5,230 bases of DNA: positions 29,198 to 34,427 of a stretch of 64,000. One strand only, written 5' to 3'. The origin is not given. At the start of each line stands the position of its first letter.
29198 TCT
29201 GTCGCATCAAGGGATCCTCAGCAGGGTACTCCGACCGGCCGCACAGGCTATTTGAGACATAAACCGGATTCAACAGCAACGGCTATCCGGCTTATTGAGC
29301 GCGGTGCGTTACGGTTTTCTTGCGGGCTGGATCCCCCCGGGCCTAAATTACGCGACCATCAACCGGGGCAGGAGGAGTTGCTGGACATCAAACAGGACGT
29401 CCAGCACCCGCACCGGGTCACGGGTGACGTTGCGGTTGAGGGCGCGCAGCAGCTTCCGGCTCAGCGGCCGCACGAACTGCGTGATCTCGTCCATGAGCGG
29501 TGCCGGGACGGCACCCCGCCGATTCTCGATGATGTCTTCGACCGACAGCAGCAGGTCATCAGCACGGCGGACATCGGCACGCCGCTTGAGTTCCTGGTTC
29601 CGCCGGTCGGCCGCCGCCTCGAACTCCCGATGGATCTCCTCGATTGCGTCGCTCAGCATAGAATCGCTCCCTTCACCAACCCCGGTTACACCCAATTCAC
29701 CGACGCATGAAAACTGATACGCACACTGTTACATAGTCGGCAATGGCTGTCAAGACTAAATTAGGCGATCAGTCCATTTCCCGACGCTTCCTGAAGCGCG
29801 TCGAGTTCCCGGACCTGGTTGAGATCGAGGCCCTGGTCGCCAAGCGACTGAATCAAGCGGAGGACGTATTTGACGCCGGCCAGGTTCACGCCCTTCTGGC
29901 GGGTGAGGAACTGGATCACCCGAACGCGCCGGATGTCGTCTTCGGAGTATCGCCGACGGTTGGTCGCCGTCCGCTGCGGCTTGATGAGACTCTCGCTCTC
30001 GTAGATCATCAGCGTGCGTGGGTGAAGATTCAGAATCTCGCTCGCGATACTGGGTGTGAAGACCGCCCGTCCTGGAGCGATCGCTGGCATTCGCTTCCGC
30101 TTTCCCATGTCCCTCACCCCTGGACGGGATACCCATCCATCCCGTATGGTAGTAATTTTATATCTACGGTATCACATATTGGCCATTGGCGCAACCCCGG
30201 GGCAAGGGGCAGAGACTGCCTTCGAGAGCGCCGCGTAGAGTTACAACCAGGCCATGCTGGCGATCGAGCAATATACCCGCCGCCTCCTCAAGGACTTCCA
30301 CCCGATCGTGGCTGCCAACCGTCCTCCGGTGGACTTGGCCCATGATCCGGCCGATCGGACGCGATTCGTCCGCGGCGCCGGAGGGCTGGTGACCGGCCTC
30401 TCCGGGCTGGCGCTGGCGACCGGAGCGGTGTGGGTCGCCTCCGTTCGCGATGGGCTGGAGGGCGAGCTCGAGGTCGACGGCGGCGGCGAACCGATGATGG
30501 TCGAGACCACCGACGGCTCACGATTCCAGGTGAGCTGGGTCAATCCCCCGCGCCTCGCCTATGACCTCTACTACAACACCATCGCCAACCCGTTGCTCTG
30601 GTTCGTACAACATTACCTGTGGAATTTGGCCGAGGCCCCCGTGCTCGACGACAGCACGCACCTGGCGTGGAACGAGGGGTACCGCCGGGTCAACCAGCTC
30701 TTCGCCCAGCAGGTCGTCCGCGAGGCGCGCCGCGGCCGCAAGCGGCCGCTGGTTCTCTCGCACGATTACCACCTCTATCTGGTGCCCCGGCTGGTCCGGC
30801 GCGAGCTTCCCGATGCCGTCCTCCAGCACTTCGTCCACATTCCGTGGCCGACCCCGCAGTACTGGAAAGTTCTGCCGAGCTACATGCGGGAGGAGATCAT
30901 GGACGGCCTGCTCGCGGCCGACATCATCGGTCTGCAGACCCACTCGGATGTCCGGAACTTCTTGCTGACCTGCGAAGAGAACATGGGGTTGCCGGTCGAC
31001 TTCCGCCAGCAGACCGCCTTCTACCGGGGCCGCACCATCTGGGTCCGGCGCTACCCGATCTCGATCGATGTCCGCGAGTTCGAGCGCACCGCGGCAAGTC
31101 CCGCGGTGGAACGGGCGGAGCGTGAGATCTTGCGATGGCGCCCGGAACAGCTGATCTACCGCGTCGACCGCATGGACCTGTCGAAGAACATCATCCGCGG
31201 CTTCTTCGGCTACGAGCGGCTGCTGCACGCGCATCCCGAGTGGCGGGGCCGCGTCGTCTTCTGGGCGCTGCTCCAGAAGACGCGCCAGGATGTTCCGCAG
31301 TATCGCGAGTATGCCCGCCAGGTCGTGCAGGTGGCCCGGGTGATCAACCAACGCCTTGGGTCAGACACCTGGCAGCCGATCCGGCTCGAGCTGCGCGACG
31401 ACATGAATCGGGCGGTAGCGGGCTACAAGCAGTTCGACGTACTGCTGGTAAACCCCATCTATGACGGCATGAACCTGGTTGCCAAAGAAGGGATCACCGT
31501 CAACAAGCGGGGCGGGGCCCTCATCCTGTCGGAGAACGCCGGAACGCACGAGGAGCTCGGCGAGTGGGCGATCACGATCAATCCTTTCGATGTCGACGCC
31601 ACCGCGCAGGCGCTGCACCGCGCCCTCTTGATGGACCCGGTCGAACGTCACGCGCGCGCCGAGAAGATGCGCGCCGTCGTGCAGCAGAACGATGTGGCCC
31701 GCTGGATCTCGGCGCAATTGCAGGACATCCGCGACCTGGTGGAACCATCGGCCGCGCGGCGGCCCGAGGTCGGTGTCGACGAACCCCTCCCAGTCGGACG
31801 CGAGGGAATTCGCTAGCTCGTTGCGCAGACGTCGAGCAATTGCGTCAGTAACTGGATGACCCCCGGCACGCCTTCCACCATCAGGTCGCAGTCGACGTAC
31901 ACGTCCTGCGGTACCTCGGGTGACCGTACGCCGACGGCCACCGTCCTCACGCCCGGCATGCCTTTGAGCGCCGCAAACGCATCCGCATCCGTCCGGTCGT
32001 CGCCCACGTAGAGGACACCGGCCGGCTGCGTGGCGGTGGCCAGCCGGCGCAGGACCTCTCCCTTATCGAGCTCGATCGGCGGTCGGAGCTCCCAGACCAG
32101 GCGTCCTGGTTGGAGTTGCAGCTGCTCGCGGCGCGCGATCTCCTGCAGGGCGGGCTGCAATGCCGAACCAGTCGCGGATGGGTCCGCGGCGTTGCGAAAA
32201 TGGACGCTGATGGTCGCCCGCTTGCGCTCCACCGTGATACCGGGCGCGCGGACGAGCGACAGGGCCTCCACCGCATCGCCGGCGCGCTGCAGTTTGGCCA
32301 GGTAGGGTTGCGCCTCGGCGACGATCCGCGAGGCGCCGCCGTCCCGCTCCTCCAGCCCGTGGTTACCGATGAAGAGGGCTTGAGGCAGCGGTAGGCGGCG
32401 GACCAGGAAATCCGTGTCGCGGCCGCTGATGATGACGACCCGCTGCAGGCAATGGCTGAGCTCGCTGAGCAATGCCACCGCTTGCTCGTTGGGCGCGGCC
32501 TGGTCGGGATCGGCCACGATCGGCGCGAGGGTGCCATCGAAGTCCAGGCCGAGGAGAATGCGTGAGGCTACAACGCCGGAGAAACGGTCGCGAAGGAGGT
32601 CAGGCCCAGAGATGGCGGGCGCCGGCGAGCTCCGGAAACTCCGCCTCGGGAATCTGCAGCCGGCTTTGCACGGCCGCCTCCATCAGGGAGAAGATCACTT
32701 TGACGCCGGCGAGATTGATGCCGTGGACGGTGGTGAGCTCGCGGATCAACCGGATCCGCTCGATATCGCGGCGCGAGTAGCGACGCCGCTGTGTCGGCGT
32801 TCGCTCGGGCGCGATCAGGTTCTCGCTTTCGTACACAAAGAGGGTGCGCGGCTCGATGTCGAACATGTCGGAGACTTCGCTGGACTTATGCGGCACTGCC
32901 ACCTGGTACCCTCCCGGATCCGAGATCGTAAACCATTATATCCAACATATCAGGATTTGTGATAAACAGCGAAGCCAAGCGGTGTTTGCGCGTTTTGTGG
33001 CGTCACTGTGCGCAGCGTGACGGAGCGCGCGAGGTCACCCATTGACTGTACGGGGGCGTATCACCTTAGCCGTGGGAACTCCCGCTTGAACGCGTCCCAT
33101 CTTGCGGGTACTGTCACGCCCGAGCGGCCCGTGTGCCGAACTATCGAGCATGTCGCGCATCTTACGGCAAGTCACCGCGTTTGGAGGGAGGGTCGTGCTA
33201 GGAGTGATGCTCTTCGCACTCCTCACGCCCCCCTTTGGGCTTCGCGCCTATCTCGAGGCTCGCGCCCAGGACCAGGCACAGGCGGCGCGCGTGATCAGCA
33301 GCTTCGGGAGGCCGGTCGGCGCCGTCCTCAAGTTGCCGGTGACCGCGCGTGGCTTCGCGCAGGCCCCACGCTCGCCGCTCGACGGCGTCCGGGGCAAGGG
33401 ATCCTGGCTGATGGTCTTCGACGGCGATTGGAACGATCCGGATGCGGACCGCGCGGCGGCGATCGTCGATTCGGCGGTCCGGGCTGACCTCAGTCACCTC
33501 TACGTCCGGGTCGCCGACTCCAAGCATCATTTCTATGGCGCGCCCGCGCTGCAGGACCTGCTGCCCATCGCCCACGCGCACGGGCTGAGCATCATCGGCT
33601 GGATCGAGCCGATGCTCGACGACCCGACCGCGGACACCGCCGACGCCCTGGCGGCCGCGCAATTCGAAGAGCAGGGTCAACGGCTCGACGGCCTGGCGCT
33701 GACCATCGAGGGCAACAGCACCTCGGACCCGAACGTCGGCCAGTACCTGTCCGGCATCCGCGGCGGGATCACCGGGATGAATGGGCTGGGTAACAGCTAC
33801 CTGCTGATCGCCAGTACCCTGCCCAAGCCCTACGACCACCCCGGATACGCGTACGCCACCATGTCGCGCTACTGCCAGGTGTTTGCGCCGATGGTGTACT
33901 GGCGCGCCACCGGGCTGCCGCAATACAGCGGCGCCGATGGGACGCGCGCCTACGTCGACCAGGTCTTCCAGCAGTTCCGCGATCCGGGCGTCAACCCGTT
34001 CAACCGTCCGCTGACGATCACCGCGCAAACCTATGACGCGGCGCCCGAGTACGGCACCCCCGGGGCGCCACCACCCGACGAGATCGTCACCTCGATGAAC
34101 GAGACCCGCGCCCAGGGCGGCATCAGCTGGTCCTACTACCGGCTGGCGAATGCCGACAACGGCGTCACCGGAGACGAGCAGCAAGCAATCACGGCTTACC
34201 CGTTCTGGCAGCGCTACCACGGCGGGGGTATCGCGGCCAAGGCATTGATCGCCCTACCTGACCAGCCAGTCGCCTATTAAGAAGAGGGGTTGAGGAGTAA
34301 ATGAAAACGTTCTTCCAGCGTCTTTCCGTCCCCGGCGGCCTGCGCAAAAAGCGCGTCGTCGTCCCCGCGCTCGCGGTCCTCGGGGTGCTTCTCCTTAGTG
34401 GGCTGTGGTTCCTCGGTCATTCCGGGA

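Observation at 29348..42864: Expansion of HspR-like MerR regulators (five paralogs in 13 kb), two of them fused into CheY-like REC + HspR cassettes in inverted orientation, embedded among stress genes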

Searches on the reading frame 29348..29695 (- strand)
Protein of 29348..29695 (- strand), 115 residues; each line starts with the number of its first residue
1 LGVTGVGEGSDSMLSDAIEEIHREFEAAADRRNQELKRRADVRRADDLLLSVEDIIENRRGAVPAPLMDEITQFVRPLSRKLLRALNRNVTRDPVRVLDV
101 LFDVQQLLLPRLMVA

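Call 3: search_protein_families(library=pfam, proteins=[window:29348-29695:-], max_evalue=0.01)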
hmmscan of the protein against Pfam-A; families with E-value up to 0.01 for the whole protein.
window:29348-29695:- (115 aa): 0 families

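Call 4: search_protein_families(library=ncbifam, proteins=[window:29348-29695:-], max_evalue=0.01)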
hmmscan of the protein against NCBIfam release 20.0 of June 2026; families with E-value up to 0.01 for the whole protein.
window:29348-29695:- (115 aa): 0 families

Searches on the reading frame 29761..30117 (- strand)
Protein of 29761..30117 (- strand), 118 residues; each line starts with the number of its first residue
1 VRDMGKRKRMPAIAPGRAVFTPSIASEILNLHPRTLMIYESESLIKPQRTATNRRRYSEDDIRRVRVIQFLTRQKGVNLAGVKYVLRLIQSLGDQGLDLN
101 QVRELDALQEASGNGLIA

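Call 3: search_protein_families(library=pfam, proteins=[window:29761-30117:-], max_evalue=0.01)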
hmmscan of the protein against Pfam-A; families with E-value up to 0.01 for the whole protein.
window:29761-30117:- (118 aa): 3 families
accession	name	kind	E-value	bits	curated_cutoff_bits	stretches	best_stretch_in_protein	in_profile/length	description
PF13411.12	MerR_1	-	7.7e-17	61.6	21.6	1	23-86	4-66/69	MerR HTH family regulatory protein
PF00376.29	MerR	-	1.4e-09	38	28.2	1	21-57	1-38/38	MerR family regulatory protein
PF13591.12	MerR_2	-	0.0025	18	29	1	28-91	9-71/84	MerR HTH family regulatory protein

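Call 4: search_protein_families(library=ncbifam, proteins=[window:29761-30117:-], max_evalue=0.01)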
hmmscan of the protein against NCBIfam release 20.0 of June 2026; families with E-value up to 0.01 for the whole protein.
window:29761-30117:- (118 aa): 13 families
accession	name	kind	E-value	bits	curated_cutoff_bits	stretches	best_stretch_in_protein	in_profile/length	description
NF047375.1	HeatShock_HspR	equivalog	1.8e-23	82.3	105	1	18-93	2-77/92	heat shock protein transcriptional repressor HspR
NF047377.1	heat_HspR_dupli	exception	1.6e-21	76.8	300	1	16-99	123-206/214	heat shock protein transcriptional repressor HspR, fused homodimer type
NF050798.1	TF_FtsR_Actino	equivalog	4.8e-09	36.6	150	1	39-93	25-79/223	transcriptional regulator FtsR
TIGR01950.1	SoxR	equivalog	4.2e-07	29.8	116.9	1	35-86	17-67/142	redox-sensitive transcriptional activator SoxR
NF053740.1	TransRegTnrAGPos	equivalog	8.3e-06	25.9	140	1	18-68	11-61/108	hypothetical protein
TIGR02051.1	MerR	equivalog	9.7e-05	22.6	150.85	1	30-90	10-70/124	mercury resistance transcriptional regulator MerR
TIGR02043.1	ZntR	equivalog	0.00015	21.9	167.95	1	29-87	11-69/131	Zn(2+)-responsive transcriptional regulator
NF007069.0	PRK09514.1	equivalog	0.00017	21.5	143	1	29-87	11-69/141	Zn(2+)-responsive transcriptional regulator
NF011617.0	PRK15043.1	equivalog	0.00017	21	417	1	28-90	12-74/243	HTH-type transcriptional regulator MlrA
TIGR02044.1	CueR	equivalog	0.00026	21.1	147.4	1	33-91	14-72/127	Cu(I)-responsive transcriptional regulator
NF033518.0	transpos_IS607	equivalog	0.0012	18.4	110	1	25-69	3-47/187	IS607 family transposase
NF053782.1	ChlnTransRegdde3219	equivalog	0.0022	17.6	450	1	26-84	13-71/278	choline utilization transcriptional activator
TIGR02047.1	CadR-PbrR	equivalog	0.0045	17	151.45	1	34-101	15-82/127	Cd(II)/Pb(II)-responsive transcriptional regulator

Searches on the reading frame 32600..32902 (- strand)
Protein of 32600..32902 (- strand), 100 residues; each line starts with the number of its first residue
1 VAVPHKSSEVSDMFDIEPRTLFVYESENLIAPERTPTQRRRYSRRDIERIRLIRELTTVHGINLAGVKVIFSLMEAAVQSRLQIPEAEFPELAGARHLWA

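Call 3: search_protein_families(library=pfam, proteins=[window:32600-32902:-], max_evalue=0.01)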
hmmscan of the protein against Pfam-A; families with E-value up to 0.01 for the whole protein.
window:32600-32902:- (100 aa): 3 families
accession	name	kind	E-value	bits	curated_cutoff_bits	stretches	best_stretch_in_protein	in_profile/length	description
PF13411.12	MerR_1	-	5.1e-17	62.2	21.6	1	7-71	3-66/69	MerR HTH family regulatory protein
PF00376.29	MerR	-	1.5e-09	38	28.2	1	8-42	3-38/38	MerR family regulatory protein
PF13591.12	MerR_2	-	1.1e-05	25.6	29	1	8-76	4-71/84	MerR HTH family regulatory protein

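Call 4: search_protein_families(library=ncbifam, proteins=[window:32600-32902:-], max_evalue=0.01)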
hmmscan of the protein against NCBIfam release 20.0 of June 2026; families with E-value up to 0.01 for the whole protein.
window:32600-32902:- (100 aa): 13 families
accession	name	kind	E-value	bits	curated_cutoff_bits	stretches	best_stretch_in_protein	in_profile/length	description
NF047375.1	HeatShock_HspR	equivalog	1.1e-19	70.2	105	1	8-83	7-82/92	heat shock protein transcriptional repressor HspR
NF047377.1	heat_HspR_dupli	exception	5.1e-16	58.8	300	1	11-77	133-199/214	heat shock protein transcriptional repressor HspR, fused homodimer type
NF050798.1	TF_FtsR_Actino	equivalog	3.2e-08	34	150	1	24-57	25-58/223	transcriptional regulator FtsR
NF033787.1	HTH_BldC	subfamily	1.5e-05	24.7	77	1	7-50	5-48/49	BldC family transcriptional regulator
TIGR02051.1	MerR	equivalog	1.9e-05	24.9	150.85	1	8-76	3-71/124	mercury resistance transcriptional regulator MerR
NF053740.1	TransRegTnrAGPos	equivalog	2.4e-05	24.5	140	1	10-54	18-62/108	hypothetical protein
NF011617.0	PRK15043.1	equivalog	3.4e-05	23.2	417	1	8-80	7-79/243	HTH-type transcriptional regulator MlrA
NF007069.0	PRK09514.1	equivalog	6.3e-05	23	143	1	8-73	5-70/141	Zn(2+)-responsive transcriptional regulator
TIGR01950.1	SoxR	equivalog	7.4e-05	22.5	116.9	1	19-71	16-67/142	redox-sensitive transcriptional activator SoxR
TIGR02043.1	ZntR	equivalog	0.00019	21.6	167.95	1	8-72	5-69/131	Zn(2+)-responsive transcriptional regulator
TIGR02047.1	CadR-PbrR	equivalog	0.00052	20.1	151.45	1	8-69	4-65/127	Cd(II)/Pb(II)-responsive transcriptional regulator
TIGR02044.1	CueR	equivalog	0.0016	18.5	147.4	1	18-76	14-72/127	Cu(I)-responsive transcriptional regulator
NF033518.0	transpos_IS607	equivalog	0.0049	16.4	110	1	9-54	2-47/187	IS607 family transposase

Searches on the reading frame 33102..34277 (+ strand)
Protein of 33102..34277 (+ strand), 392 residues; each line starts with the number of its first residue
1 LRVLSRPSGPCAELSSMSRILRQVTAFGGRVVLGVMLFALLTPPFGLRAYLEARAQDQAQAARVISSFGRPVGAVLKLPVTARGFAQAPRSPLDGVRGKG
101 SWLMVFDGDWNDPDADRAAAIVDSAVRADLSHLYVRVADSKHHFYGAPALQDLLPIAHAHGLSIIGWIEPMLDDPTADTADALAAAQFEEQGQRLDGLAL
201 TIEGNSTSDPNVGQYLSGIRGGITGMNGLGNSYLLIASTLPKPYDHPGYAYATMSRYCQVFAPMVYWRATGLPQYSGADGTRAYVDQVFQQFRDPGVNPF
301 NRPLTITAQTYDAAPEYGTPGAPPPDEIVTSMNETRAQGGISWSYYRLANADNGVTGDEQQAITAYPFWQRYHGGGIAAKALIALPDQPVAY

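Call 29: search_protein_families(library=pfam, proteins=[window:33102-34277:+], max_evalue=0.001)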
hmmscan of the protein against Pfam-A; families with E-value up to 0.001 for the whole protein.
window:33102-34277:+ (392 aa): 0 families
